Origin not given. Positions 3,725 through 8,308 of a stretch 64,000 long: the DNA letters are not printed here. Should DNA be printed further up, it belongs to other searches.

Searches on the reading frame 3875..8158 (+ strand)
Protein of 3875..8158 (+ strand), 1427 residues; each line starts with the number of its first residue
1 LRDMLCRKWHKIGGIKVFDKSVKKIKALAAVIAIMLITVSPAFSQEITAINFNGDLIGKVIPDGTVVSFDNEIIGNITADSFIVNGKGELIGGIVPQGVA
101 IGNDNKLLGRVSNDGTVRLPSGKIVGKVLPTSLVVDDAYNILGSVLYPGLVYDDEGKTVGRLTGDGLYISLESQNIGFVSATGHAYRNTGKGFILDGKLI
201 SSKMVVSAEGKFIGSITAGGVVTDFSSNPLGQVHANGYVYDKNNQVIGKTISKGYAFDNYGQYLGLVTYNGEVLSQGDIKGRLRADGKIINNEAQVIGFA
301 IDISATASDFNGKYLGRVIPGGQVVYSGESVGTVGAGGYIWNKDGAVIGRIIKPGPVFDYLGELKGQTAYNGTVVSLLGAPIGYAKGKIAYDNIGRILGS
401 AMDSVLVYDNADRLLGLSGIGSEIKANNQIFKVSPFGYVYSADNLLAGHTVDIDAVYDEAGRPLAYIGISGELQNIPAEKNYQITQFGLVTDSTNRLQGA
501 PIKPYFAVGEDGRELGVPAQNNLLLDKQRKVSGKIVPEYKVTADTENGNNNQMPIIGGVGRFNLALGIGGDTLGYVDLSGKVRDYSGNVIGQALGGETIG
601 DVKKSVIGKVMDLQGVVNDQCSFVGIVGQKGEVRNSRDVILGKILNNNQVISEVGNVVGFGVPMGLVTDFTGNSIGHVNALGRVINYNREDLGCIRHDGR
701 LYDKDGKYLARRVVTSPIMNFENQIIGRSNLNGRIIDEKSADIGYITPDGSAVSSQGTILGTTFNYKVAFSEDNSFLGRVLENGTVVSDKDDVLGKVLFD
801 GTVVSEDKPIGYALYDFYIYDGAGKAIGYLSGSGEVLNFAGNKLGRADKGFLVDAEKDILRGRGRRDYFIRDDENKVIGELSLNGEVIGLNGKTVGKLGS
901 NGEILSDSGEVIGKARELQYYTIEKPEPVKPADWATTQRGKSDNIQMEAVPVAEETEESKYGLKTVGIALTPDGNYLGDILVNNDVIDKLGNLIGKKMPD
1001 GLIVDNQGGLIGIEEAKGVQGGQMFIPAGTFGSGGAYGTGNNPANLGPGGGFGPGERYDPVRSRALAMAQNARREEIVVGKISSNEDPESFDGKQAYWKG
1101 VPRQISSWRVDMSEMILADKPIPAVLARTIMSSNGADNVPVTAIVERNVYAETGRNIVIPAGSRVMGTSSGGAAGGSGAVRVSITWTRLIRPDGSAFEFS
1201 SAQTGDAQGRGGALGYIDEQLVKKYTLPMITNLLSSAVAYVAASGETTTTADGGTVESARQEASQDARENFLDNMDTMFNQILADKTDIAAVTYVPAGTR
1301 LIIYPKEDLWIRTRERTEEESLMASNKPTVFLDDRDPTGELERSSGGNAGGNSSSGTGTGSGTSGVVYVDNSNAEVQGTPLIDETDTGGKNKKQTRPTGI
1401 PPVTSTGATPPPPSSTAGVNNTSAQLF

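Call 7: search_protein_families(library=pfam, proteins=[window:3875-8158:+], max_evalue=0.01)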
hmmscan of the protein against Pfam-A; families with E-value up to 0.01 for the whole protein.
window:3875-8158:+ (1427 aa): 5 families
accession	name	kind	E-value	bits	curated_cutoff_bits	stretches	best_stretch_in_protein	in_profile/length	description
PF21785.3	Bflower_2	-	2.7e-45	153.3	38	7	200-275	15-87/112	5-fold beta-flower protein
PF03743.19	TrbI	-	1.5e-30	106.9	35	1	1116-1310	2-187/188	Bacterial conjugation TrbI-like protein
PF21784.3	Bflower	-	2.3e-12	47.8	25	1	808-858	9-58/116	4-fold beta flower protein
PF12396.14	DUF3659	-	1e-09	38.5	24.8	1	870-918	14-58/61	Protein of unknown function (DUF3659)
PF06019.16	Phage_30_8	-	0.0028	18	25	0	203-270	28-95/124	Phage GP30.8 protein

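Call 8: search_protein_families(library=ncbifam, proteins=[window:3875-8158:+], max_evalue=0.01)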
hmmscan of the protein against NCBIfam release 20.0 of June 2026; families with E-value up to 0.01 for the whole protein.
window:3875-8158:+ (1427 aa): 3 families
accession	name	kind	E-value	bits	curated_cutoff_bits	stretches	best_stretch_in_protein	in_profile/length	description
NF038092.1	T4SS_ComB10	equivalog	2.5e-30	105.5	300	1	1112-1316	20-216/225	DNA type IV secretion system protein ComB10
NF038091.1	T4SS_VirB10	equivalog_domain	3.2e-25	88.9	220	1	1112-1310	7-190/197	type IV secretion system protein VirB10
NF010405.0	PRK13831.1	subfamily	8.6e-11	41.4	386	1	1122-1290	251-406/433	IncP-type conjugal transfer protein TrbI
